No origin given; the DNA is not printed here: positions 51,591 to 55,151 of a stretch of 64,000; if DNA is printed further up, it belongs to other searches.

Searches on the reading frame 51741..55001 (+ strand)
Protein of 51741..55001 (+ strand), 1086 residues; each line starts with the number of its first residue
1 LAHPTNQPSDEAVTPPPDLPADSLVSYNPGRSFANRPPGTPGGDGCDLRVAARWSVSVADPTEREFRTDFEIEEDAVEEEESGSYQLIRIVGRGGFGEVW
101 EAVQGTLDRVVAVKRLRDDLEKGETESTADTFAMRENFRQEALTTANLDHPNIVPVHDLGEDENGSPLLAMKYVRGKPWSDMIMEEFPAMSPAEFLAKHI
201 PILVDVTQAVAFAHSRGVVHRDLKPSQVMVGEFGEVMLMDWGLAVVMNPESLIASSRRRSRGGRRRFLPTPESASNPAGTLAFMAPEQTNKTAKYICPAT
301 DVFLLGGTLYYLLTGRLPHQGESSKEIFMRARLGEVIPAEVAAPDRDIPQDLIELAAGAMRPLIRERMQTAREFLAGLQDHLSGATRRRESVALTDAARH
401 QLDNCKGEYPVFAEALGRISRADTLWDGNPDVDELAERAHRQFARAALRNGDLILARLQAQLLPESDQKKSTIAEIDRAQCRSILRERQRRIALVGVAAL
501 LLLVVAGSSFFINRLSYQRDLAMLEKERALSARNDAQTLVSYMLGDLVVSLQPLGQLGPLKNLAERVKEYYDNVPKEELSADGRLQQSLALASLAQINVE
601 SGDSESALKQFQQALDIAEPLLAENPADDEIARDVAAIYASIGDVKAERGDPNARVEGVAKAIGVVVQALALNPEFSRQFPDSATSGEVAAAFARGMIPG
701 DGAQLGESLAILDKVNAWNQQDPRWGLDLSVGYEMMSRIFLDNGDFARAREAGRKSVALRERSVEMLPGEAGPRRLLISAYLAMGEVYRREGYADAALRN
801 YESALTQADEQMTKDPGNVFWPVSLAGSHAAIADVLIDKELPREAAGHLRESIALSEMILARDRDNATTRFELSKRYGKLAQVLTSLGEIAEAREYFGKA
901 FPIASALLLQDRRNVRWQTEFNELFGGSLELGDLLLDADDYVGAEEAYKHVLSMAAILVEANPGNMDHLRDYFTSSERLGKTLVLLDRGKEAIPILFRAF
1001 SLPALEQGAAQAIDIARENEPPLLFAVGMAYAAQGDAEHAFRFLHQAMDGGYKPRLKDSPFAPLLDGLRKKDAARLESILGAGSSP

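Call 33: search_protein_families(library=pfam, proteins=[window:51741-55001:+])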
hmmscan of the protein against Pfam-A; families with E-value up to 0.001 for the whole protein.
window:51741-55001:+ (1086 aa): 9 families
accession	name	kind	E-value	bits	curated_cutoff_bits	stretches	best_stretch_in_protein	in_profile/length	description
PF00069.31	Pkinase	-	7.4e-34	117.8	31.7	1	85-368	1-252/263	Protein kinase domain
PF07714.23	PK_Tyr_Ser-Thr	-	9.3e-16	58.3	23.1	1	87-342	3-228/258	Protein tyrosine and serine/threonine kinase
PF07719.23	TPR_2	-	5.9e-14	51.4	27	0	590-618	3-31/34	Tetratricopeptide repeat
PF13424.12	TPR_12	-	5.9e-13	49.3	30.1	0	581-619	38-76/77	Tetratricopeptide repeat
PF13181.12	TPR_8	-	3.6e-12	45.8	25.7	0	877-900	4-27/34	Tetratricopeptide repeat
PF13374.12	TPR_10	-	1.2e-08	35.1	27.5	0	877-907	5-35/42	Tetratricopeptide repeat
PF13428.12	TPR_14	-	5.1e-07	30.2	23.5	0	780-808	3-31/44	Tetratricopeptide repeat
PF00515.34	TPR_1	-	2.1e-05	24.6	27.8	0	877-900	4-27/34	Tetratricopeptide repeat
PF14559.12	TPR_19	-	0.00083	20.1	25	0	608-646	4-42/68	Tetratricopeptide repeat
